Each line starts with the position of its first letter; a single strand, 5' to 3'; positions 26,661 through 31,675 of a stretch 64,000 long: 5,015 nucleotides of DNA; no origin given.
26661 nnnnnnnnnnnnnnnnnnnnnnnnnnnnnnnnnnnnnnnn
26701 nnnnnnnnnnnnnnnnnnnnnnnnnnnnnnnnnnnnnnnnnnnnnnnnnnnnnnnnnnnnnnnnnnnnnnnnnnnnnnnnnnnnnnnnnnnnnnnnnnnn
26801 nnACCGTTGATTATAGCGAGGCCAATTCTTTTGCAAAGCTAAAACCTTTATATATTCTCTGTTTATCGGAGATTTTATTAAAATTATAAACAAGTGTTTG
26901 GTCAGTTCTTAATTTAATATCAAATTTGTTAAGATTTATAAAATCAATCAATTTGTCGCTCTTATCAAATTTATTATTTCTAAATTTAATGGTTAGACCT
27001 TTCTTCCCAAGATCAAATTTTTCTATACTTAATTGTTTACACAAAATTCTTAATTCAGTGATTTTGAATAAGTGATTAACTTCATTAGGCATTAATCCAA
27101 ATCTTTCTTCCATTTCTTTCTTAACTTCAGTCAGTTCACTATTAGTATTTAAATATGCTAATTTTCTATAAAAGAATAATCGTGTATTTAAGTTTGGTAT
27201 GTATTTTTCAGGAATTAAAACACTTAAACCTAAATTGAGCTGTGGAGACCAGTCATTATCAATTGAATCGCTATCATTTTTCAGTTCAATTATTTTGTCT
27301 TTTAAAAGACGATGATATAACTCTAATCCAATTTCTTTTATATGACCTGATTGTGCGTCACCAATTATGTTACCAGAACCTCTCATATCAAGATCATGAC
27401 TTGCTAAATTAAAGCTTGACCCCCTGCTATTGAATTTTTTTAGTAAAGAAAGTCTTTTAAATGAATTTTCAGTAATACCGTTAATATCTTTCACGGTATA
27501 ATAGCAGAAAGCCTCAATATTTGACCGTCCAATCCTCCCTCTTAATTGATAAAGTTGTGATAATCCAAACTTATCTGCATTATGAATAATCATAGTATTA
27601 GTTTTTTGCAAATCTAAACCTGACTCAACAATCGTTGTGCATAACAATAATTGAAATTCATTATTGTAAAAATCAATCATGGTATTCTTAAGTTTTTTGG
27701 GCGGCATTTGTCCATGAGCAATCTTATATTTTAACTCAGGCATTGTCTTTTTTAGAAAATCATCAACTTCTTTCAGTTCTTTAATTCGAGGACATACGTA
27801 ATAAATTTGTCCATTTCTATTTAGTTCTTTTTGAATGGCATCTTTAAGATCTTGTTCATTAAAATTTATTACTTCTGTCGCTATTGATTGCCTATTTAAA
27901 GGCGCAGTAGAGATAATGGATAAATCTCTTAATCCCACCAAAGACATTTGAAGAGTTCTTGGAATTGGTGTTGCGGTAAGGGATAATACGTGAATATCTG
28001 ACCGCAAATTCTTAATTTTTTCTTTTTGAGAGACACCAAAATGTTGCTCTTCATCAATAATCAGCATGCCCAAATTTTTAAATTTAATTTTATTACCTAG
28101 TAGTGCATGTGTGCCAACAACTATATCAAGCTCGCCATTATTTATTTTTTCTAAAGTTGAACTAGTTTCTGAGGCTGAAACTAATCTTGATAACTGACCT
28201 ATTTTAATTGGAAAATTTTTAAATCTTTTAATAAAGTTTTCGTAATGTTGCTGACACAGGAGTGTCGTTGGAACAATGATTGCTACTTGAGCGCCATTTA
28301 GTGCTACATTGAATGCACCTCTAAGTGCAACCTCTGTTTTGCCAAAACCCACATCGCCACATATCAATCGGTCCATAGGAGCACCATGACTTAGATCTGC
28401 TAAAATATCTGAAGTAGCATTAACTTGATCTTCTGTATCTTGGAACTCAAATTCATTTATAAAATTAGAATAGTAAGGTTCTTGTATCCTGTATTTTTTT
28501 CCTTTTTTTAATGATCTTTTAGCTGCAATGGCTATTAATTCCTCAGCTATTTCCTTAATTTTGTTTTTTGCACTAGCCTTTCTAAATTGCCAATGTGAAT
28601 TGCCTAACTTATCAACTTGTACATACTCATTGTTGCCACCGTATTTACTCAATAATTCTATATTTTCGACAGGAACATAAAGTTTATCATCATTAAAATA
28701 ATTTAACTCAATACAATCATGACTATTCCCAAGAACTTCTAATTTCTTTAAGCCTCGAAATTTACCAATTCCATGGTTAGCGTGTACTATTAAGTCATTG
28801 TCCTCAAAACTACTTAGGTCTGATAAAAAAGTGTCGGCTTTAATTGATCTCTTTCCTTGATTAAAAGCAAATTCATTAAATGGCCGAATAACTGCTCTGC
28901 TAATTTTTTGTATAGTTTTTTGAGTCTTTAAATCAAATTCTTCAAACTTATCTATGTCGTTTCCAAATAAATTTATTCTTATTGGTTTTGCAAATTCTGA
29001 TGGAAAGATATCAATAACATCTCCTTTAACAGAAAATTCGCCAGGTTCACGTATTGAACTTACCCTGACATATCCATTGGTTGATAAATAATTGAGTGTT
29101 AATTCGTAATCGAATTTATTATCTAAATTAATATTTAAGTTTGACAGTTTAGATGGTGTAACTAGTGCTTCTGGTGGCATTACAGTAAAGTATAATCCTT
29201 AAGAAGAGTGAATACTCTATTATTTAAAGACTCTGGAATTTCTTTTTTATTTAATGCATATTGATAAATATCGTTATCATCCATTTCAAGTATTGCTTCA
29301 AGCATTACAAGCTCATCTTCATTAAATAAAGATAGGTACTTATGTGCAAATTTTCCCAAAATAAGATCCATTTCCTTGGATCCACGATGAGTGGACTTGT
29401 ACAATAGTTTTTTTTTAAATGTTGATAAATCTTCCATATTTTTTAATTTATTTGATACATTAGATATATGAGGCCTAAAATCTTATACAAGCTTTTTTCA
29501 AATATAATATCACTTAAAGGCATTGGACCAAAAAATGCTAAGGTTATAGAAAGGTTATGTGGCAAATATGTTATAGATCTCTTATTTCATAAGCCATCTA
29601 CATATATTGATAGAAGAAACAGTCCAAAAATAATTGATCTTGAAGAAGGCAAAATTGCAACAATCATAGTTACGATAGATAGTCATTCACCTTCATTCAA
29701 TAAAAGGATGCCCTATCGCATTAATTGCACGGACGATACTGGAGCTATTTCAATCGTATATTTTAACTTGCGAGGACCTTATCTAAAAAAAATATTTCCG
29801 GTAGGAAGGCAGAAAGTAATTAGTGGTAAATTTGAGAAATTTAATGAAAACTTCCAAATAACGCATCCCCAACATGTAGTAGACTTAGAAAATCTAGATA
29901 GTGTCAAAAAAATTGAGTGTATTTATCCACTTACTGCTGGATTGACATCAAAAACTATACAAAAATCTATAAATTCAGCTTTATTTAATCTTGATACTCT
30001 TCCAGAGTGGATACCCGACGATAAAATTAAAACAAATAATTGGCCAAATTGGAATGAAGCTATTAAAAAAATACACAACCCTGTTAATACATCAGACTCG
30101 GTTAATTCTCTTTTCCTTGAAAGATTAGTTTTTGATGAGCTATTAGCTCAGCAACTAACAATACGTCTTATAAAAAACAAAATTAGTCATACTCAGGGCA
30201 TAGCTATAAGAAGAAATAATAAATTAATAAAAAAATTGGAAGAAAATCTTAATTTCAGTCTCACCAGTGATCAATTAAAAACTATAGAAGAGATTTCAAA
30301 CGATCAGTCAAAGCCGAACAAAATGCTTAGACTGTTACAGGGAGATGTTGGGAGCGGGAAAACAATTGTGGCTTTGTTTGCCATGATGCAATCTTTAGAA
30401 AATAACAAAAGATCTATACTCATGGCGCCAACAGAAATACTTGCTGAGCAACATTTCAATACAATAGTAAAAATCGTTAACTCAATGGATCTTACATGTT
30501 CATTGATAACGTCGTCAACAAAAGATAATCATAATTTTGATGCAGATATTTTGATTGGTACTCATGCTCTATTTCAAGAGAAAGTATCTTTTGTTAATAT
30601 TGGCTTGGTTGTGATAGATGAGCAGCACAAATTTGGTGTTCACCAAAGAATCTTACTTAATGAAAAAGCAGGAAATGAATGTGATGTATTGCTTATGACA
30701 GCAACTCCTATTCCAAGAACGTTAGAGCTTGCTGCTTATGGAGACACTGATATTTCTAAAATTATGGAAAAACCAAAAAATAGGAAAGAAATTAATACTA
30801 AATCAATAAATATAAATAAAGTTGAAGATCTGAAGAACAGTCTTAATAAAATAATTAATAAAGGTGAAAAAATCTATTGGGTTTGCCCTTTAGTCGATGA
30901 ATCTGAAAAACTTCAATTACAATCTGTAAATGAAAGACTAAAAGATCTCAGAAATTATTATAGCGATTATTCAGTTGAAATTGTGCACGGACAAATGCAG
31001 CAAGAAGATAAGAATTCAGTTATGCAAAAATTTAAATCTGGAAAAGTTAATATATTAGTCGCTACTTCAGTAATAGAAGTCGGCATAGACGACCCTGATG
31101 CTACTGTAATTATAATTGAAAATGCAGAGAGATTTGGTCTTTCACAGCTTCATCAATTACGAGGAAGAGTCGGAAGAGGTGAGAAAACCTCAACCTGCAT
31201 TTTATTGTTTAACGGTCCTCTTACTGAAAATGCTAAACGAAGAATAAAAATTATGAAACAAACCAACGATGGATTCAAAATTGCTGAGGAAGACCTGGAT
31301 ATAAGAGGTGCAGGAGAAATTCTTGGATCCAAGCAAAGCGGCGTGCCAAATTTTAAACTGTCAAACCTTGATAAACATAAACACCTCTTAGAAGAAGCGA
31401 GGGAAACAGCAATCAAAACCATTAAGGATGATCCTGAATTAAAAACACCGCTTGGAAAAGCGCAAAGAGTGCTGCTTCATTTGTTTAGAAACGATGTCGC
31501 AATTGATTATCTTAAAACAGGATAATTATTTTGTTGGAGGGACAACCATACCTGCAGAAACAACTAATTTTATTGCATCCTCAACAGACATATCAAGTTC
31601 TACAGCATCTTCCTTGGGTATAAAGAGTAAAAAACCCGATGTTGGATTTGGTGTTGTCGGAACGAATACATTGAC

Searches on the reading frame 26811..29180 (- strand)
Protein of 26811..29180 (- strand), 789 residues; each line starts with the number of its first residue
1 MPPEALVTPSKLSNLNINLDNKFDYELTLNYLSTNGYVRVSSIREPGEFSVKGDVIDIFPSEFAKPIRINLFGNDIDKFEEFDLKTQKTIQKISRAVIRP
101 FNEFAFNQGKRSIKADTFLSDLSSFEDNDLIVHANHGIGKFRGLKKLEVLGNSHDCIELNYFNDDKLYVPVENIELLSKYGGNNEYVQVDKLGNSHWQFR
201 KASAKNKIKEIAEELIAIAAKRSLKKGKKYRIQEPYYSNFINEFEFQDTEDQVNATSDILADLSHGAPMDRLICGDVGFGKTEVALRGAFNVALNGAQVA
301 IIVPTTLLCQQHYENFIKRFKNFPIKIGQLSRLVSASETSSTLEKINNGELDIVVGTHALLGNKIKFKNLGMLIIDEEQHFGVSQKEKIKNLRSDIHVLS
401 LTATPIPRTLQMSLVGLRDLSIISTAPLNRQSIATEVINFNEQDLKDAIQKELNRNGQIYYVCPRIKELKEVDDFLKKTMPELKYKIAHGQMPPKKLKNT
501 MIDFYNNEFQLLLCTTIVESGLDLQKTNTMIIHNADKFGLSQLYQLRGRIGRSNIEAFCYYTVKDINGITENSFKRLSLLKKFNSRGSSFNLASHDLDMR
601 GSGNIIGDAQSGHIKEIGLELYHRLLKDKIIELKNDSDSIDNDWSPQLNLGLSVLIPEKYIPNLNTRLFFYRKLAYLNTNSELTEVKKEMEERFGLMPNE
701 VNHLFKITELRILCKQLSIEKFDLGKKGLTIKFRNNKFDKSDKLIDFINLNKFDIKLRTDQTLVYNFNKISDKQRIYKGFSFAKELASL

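Call 17: search_protein_families(library=pfam, proteins=[window:26811-29180:-], max_evalue=0.00001)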
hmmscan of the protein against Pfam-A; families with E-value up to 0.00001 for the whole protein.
window:26811-29180:- (789 aa): 6 families
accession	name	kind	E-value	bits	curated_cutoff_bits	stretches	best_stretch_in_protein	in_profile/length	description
PF03461.20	TRCF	-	4.7e-26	91.4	25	1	651-743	2-94/95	TRCF domain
PF00270.35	DEAD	-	2e-25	89.9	26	1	254-411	6-165/167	DEAD/DEAH box helicase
PF00271.37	Helicase_C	-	4e-23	82.2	23.5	1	448-553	5-109/110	Helicase conserved C-terminal domain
PF17757.6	UvrB_inter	-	7.7e-21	74.4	22.9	1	15-104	1-91/91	UvrB interaction domain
PF02559.22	CarD_TRCF_RID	-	1.8e-19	70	23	1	125-180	1-56/57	CarD-like/TRCF RID domain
PF04851.21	ResIII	-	2.6e-11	44.1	22.5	1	249-405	5-162/164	Type III restriction enzyme, res subunit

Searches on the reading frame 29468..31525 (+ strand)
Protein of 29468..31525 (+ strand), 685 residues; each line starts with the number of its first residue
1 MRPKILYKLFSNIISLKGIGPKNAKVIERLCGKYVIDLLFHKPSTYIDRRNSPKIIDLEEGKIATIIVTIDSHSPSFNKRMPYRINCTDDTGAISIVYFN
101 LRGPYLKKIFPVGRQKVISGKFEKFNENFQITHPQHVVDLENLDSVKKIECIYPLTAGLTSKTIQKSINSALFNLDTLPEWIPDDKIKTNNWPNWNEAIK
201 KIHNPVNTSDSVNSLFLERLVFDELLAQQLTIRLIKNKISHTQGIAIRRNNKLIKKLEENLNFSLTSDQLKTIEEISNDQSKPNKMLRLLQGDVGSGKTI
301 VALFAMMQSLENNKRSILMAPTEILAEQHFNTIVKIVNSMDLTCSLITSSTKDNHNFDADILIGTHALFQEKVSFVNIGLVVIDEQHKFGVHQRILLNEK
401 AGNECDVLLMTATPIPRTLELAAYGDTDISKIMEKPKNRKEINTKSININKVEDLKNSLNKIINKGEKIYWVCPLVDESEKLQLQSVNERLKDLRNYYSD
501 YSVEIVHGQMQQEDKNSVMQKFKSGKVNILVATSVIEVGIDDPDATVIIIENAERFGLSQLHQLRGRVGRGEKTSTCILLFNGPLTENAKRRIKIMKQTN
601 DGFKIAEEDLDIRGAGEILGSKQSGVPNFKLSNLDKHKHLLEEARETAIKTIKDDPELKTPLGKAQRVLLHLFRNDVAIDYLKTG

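Call 17: search_protein_families(library=pfam, proteins=[window:29468-31525:+], max_evalue=0.00001)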
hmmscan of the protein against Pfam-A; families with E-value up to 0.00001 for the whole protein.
window:29468-31525:+ (685 aa): 6 families
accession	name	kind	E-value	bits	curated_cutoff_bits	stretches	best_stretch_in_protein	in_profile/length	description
PF00270.35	DEAD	-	9.7e-24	84.4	26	1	266-420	1-165/167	DEAD/DEAH box helicase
PF00271.37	Helicase_C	-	4.4e-22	78.8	23.5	1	456-570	7-108/110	Helicase conserved C-terminal domain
PF04851.21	ResIII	-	7.7e-13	49.1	22.5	1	263-414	2-162/164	Type III restriction enzyme, res subunit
PF19833.4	RecG_dom3_C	-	2.6e-12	47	26.8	1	599-661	1-64/87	ATP-dependent DNA helicase RecG, domain 3, C-terminal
PF17191.10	RecG_wedge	-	5.4e-11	42.8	23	1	16-171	5-158/162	RecG wedge domain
PF22590.2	Cas3-like_C_2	-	3e-06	27.9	27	1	466-571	2-104/106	CRISPR-associated nuclease/helicase Cas3, C-terminal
